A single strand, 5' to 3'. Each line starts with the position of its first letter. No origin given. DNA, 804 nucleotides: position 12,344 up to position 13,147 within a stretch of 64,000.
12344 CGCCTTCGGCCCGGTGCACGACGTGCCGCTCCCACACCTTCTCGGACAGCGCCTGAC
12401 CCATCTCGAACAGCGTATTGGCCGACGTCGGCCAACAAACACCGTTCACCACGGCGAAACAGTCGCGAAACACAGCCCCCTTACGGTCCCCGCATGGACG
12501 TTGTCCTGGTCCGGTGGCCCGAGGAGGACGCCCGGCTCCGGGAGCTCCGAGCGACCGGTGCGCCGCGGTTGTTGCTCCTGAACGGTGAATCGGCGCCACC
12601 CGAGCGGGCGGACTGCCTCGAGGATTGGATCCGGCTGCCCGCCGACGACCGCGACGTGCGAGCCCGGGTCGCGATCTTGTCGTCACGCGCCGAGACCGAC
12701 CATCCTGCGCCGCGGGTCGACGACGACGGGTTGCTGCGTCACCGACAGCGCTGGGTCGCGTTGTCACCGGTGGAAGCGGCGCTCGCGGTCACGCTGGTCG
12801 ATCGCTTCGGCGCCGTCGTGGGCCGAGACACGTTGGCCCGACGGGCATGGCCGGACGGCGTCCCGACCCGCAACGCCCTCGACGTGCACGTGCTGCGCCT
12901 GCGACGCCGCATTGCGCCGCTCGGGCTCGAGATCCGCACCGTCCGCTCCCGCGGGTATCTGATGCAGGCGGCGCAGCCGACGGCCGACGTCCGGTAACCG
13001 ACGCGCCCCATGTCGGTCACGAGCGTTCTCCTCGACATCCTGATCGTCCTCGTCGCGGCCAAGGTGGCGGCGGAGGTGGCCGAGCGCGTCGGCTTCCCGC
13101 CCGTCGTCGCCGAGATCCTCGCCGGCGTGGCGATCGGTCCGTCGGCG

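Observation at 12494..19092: Operon encoding a CPA2 antiporter fused to a GlnD-like HD*/ACT-ACT sensor, with a receiver-less OmpR regulator and HyuA/HyuB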

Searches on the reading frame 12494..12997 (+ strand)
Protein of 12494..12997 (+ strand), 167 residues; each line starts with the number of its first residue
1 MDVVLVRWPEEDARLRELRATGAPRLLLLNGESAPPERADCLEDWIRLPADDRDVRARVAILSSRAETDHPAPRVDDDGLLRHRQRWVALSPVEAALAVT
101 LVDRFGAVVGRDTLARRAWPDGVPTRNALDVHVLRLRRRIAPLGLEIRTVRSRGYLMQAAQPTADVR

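Call 7: search_protein_families(library=pfam, proteins=[window:12494-12997:+], max_evalue=0.1)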
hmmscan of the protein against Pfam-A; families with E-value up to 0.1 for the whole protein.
window:12494-12997:+ (167 aa): 1 family
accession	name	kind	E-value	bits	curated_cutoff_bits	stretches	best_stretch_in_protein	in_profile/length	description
PF00486.34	Trans_reg_C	-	1.8e-13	50.8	26.2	1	88-156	4-76/77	Transcriptional regulatory protein, C terminal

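Call 8: search_protein_families(library=ncbifam, proteins=[window:12494-12997:+], max_evalue=0.1)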
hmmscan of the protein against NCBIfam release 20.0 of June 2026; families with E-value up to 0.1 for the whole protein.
window:12494-12997:+ (167 aa): 22 families
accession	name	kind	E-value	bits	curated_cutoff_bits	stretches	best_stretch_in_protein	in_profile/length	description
NF041733.1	resp_reg_CseB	equivalog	2.4e-08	33.6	350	1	76-158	145-227/228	two-component system response regulator CseB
TIGR02154.1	PhoB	equivalog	7.8e-07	28.6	296.2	1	82-157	147-225/226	phosphate regulon transcriptional regulator PhoB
NF012023.0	PRK15479.1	equivalog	1.7e-06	27.7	337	1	44-160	97-220/224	transcriptional regulator TctD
NF005568.0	PRK07239.1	equivalog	1.9e-06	27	273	1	86-161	302-375/381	uroporphyrinogen-III synthase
NF053854.1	RespRegPhoBBctds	equivalog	4.5e-06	26.2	270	1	85-157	151-224/225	two-component system response regulator PhoB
NF007928.2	PRK10643.1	equivalog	6.6e-06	25.9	330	1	85-156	145-215/216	two-component system response regulator PmrA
NF007982.1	PRK10710.1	equivalog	4.9e-05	23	380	1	43-158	102-228/235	envelope stress response regulator BaeR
NF007663.1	PRK10336.1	equivalog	0.00024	21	345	1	87-157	147-216/219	quorum sensing response regulator transcription factor QseB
NF008296.0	PRK11083.1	equivalog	0.00038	19.9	273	1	44-158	99-226/228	two-component system response regulator CreB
NF008199.0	PRK10955.1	equivalog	0.00041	20.3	341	1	87-160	154-231/232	envelope stress response regulator transcription factor CpxR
NF040689.1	MtrAB_MtrA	equivalog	0.00064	19.1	300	1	82-155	139-216/219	MtrAB system response regulator MtrA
NF009037.0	PRK12370.1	equivalog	0.00076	18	589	1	77-140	23-86/553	HilA/EilA family virulence transcriptional regulator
NF008078.0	PRK10816.1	equivalog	0.00096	18.7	336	1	85-158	145-221/223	two-component system response regulator PhoP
NF033118.1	vanR-O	exception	0.002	17.6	505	1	85-159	148-222/233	vancomycin resistance response regulator transcription factor VanR-O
NF033117.2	vanR_ACDEGLN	exception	0.0073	15.9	350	1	85-141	149-206/226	VanR-ABDEGLN family response regulator transcription factor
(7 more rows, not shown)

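Call 62: search_solved_structures(query=window:12494-12994:+, max_evalue=0.01, show_alignments=2)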
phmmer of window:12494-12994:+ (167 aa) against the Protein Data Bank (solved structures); distinct sequences matched with E-value up to 0.01: 14.
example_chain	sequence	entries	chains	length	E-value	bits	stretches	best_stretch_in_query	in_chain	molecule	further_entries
5dcm_B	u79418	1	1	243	6.9e-09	39.1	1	77-159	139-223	PhoB family transcriptional regulator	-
5dcl_A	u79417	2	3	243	7.9e-09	38.9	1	77-160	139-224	PhoB family transcriptional regulator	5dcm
7e1d_B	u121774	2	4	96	9e-07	32.2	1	88-159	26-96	DNA-binding response regulator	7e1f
7e92_A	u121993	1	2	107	1.1e-06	31.9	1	88-159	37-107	DNA-binding response regulator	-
7e1b_A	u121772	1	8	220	1.2e-06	31.8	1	88-159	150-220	DNA-binding response regulator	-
2m87_A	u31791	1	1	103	7.5e-05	26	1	88-157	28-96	Transcriptional regulatory protein basR/pmrA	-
4b09_A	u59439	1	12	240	8e-05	25.9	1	43-156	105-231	TRANSCRIPTIONAL REGULATORY PROTEIN BAER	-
7lz9_A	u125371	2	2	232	0.00012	25.3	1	43-160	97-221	Putative two-component system response regulator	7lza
8jo2_H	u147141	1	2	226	0.0002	24.6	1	88-158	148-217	DNA-binding transcriptional regulator BasR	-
4s04_A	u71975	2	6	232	0.00022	24.5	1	88-158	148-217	DNA-binding transcriptional regulator BasR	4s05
3q9v_A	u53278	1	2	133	0.00023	24.4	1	80-158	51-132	DNA-binding response regulator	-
4uht_A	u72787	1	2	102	0.0012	22.1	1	89-160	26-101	TRANSCRIPTIONAL REGULATORY PROTEIN CPXR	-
2gwr_A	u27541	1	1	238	0.0076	19.5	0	66-163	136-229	DNA-binding response regulator mtrA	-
3q9s_A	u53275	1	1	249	0.0087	19.3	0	43-151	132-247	DNA-binding response regulator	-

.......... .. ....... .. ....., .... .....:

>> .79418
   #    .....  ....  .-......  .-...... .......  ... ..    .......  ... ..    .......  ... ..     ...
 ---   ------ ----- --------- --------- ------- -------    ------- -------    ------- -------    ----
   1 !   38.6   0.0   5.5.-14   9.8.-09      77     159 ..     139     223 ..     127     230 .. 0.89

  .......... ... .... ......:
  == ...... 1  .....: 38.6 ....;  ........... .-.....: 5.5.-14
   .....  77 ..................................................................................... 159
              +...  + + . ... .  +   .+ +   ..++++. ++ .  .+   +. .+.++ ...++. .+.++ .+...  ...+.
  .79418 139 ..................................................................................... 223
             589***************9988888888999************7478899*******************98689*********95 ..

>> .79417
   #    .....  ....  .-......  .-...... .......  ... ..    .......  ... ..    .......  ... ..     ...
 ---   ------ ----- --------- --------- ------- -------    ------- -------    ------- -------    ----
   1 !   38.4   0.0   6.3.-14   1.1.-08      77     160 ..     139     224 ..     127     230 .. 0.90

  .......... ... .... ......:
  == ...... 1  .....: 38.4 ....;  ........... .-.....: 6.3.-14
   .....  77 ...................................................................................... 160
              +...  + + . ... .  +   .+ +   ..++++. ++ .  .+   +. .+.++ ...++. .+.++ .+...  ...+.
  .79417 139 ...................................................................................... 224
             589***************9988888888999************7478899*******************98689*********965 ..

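Call 74: search_solved_structures(query=window:12494-12994:+, max_evalue=10, show_alignments=0)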
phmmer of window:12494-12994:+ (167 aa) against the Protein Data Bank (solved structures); distinct sequences matched with E-value up to 10: 41.
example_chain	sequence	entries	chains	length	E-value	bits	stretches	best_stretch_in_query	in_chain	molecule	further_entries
5dcm_B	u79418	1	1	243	6.9e-09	39.1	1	77-159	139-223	PhoB family transcriptional regulator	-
5dcl_A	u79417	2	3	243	7.9e-09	38.9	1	77-160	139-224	PhoB family transcriptional regulator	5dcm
7e1d_B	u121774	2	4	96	9e-07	32.2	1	88-159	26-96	DNA-binding response regulator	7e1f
7e92_A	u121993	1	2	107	1.1e-06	31.9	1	88-159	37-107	DNA-binding response regulator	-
7e1b_A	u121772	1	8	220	1.2e-06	31.8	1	88-159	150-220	DNA-binding response regulator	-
2m87_A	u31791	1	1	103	7.5e-05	26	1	88-157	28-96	Transcriptional regulatory protein basR/pmrA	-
4b09_A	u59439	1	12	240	8e-05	25.9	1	43-156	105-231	TRANSCRIPTIONAL REGULATORY PROTEIN BAER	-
7lz9_A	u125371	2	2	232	0.00012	25.3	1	43-160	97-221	Putative two-component system response regulator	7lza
8jo2_H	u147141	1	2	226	0.0002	24.6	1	88-158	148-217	DNA-binding transcriptional regulator BasR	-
4s04_A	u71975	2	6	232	0.00022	24.5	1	88-158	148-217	DNA-binding transcriptional regulator BasR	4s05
3q9v_A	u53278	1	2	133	0.00023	24.4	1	80-158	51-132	DNA-binding response regulator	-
4uht_A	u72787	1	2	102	0.0012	22.1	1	89-160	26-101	TRANSCRIPTIONAL REGULATORY PROTEIN CPXR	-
2gwr_A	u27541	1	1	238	0.0076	19.5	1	66-163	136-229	DNA-binding response regulator mtrA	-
3q9s_A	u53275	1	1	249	0.0087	19.3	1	43-151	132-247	DNA-binding response regulator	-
3t72_A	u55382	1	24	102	0.014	18.6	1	90-157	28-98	Phosphate regulon transcriptional regulatory protein phoB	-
8hig_A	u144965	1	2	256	0.033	17.4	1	23-157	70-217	DNA-binding response OmpR family regulator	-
8hih_O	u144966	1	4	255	0.17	15.1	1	81-156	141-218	Transcriptional regulatory protein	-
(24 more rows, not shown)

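Call 79: find_homologous_proteins(query=window:12494-12994:+, max_evalue=0.00001)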
Query window:12494-12994:+ (167 aa): 4397 proteins with E <= 0.00001 among 5108 candidates; the best 120 are listed.
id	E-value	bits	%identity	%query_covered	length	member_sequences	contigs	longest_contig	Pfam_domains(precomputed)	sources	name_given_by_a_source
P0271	5.3e-95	334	94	100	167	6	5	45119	PF00486.35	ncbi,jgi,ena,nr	ncbi:MAG TPA: winged helix-turn-helix domain-containing protein [Acidimicrobiia bacterium]|nr:winged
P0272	3.0e-94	331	94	100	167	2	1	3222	PF00486.35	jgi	jgi:DNA-binding response OmpR family regulator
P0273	2.0e-93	329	94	100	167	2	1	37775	PF00486.35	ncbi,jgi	ncbi:MAG TPA: winged helix-turn-helix domain-containing protein [Acidimicrobiia bacterium]|jgi:DNA-b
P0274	1.4e-91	323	93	99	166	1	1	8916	PF00486.35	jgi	jgi:DNA-binding response OmpR family regulator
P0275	1.8e-90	319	90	100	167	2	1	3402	PF00486.35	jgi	jgi:DNA-binding response OmpR family regulator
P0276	3.4e-90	318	90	100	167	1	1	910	PF00486.35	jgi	jgi:two-component system, OmpR family, response regulator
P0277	9.4e-90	317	89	100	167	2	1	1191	PF00486.35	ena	-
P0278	1.5e-89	316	88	100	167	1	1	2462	PF00486.35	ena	-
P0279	3.0e-89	315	92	100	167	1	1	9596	PF00486.35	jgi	jgi:DNA-binding response OmpR family regulator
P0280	1.5e-88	313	89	100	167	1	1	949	PF00486.35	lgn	-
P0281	1.6e-88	313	90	99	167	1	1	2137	PF00486.35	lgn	-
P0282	3.9e-88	312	88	100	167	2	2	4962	PF00486.35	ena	-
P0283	1.8e-87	309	87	100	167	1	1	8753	PF00486.35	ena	-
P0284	3.6e-87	308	89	97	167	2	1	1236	PF00486.35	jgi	jgi:DNA-binding response OmpR family regulator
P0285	4.0e-87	308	86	100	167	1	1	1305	PF00486.35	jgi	-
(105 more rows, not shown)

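Call 86: predict_structure(alignment_id=A4)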
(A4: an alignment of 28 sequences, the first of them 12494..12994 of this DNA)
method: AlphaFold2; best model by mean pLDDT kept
length: 167 residues; sequences in the alignment: 28
mean_pLDDT: 86.1   pTM: 0.60
mean pLDDT of the five models: 86.1, 84.2, 82.9, 68.5, 52.4
residues with pLDDT >= 90: 81; 70-90: 72; 50-70: 9; < 50: 5
segments of 3 or more residues with pLDDT < 50: 163-167
pLDDT, mean of each block of 10 residues (from residue 1): 90 92 90 78 89 86 73 85 89 95 88 92 87 96 91 86 43
secondary structure, 60 per line:
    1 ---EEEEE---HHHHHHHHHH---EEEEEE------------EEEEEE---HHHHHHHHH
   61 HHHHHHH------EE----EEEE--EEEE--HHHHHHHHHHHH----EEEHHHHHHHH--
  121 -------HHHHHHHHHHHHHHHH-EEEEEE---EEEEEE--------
elements in order: E4-8 H12-21 E25-30 E43-48 H52-67 E80-83 E86-89 H92-103 E108-110 H111-118 H128-143 E145-150 E154-159

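Call 88: fold_search(model_id=the predicted structure, library=pdb)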
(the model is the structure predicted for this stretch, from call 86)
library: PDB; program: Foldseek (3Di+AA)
matches with E <= 10: 802; with E <= 0.001: 90
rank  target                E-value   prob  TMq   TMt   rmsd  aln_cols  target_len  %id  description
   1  3r0j_B                3.8e-08  1.00  0.46  0.36  16.4       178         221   24  Structure of PhoP from Mycobacterium tuberculosis (released 2011-07-13)
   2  5ed4_F                1.7e-07  1.00  0.46  0.37  11.5       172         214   24  Structure of a PhoP-DNA complex (released 2016-04-27)
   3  3r0j_A                2.1e-07  1.00  0.46  0.35  16.8       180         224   24  Structure of PhoP from Mycobacterium tuberculosis (released 2011-07-13)
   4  7lz9                  3.0e-07  1.00  0.45  0.37  11.8       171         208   26  Inactive form of VanR from S. coelicolor (released 2021-07-14)
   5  1ys6_B                3.0e-07  1.00  0.45  0.34  13.5       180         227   25  Crystal structure of the response regulatory protein PrrA from Mycobacterium Tuberculosis (released 2006-02-07)
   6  7lza                  3.2e-07  1.00  0.43  0.33  12.8       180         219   25  Activated form of VanR from S. coelicolor (released 2021-07-14)
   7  7e1b_B                4.4e-07  1.00  0.41  0.34  12.2       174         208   22  Crystal structure of VbrR-DNA complex (released 2022-02-09)
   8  1ys7_A                4.9e-07  1.00  0.46  0.35  13.4       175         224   24  Crystal structure of the response regulator protein prrA complexed with Mg2+ (released 2006-02-07)
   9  5ed4_B                5.3e-07  1.00  0.46  0.37  11.3       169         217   25  Structure of a PhoP-DNA complex (released 2016-04-27)
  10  7e1b_F                5.6e-07  1.00  0.43  0.36  12.6       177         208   24  Crystal structure of VbrR-DNA complex (released 2022-02-09)
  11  6lgq_D                8.8e-07  1.00  0.46  0.36   9.0       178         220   21  The crystal complex structure of histidine kinase and response regulator (released 2020-12-09)
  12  9dvt_S                9.4e-07  1.00  0.47  0.34  15.4       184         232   22  Cryo-EM structure of RpaA bound to PkaiBC DNA and the CTD of the alpha subunit of RNAP from the cyanobacterium Synecho (released 2025-10-15)
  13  5ed4_E                1.4e-06  1.00  0.46  0.35  11.3       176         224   24  Structure of a PhoP-DNA complex (released 2016-04-27)
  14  8uvk_A                2.3e-06  1.00  0.45  0.35  15.0       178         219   21  CosR DNA bound form II (released 2024-01-31)
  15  1ys7_B                2.5e-06  1.00  0.42  0.32  13.7       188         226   21  Crystal structure of the response regulator protein prrA complexed with Mg2+ (released 2006-02-07)
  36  8hih_N                1.8e-05  1.00  0.42  0.34  13.3       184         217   24  Cryo-EM structure of Mycobacterium tuberculosis transcription initiation complex with transcription factor GlnR (released 2023-06-07)
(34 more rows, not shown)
